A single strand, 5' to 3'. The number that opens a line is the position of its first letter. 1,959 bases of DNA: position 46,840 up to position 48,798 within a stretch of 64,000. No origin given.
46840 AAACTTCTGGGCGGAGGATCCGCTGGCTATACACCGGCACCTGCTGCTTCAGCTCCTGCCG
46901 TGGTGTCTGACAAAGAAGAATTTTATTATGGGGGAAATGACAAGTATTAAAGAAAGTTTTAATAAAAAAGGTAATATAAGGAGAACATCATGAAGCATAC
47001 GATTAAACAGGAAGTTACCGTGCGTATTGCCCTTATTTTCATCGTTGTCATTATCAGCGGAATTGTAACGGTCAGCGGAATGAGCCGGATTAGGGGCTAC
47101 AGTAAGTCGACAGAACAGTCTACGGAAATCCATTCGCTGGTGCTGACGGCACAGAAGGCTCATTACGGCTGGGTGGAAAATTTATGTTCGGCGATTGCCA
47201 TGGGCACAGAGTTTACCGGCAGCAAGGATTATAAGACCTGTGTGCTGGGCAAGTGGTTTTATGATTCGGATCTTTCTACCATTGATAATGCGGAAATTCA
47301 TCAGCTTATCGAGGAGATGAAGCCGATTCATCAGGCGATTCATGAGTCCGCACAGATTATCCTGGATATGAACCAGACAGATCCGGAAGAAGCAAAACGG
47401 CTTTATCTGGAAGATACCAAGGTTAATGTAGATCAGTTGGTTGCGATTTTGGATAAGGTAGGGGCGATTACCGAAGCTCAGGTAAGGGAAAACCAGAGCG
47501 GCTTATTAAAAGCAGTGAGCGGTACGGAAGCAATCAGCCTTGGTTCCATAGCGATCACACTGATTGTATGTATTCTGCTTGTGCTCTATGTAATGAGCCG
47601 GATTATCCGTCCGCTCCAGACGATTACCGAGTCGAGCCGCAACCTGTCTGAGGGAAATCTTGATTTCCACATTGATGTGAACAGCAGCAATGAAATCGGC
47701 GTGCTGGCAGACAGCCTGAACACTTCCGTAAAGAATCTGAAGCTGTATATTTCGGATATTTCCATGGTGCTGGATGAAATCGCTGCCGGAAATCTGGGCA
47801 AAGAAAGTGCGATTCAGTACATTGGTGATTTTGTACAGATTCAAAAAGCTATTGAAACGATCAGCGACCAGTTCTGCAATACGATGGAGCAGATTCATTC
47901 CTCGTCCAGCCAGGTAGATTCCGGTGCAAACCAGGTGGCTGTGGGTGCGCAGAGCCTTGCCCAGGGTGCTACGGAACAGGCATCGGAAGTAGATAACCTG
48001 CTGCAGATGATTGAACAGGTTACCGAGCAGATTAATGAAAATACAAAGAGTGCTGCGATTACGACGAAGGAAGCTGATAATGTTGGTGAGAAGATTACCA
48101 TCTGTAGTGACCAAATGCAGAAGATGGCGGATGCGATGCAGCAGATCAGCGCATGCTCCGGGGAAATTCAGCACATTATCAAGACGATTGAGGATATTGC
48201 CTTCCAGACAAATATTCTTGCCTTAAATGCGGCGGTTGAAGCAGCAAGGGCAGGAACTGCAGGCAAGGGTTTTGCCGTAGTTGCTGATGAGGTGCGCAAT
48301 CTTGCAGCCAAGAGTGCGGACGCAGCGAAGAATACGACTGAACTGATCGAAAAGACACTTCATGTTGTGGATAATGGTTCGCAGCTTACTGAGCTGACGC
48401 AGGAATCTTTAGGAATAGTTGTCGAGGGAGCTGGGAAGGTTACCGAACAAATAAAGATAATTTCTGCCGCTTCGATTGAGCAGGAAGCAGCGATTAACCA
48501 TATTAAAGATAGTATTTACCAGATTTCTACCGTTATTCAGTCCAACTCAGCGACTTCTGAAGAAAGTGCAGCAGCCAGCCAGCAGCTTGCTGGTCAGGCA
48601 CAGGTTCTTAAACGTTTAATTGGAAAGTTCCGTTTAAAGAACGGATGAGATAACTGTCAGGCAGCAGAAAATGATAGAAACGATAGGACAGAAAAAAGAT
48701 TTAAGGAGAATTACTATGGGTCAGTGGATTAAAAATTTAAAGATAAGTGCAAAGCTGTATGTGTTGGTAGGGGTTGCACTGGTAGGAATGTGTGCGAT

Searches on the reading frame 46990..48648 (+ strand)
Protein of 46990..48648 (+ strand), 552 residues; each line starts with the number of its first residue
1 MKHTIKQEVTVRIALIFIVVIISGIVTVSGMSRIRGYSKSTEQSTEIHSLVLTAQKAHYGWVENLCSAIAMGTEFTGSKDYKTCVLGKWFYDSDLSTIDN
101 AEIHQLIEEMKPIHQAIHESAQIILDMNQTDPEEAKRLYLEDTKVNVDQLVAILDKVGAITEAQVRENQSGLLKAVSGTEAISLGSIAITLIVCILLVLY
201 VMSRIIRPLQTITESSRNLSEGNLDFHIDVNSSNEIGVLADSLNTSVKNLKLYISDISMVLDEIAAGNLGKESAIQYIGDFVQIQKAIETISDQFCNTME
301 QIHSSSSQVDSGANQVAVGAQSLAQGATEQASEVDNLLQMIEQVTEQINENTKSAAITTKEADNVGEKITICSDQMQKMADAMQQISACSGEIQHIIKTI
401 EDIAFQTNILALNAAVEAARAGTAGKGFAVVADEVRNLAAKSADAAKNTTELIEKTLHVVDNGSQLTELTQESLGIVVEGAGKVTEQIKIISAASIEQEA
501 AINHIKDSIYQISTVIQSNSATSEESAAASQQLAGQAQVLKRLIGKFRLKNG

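Call 8: search_protein_families(library=pfam, proteins=[window:46990-48648:+], max_evalue=0.00001)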
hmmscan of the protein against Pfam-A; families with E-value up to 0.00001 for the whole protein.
window:46990-48648:+ (552 aa): 4 families
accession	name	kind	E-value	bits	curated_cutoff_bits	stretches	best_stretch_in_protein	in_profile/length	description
PF00015.26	MCPsignal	-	9.4e-40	136.7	34.6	1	367-515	9-171/172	Methyl-accepting chemotaxis protein (MCP) signalling domain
PF00672.30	HAMP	-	2e-12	47.7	25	1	201-251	2-52/53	HAMP domain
PF13682.11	CZB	-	2.9e-09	37.6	29.4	1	58-124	1-63/64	Chemoreceptor zinc-binding domain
PF18947.5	HAMP_2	-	1.7e-06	28.3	24.3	0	257-293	27-63/67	HAMP domain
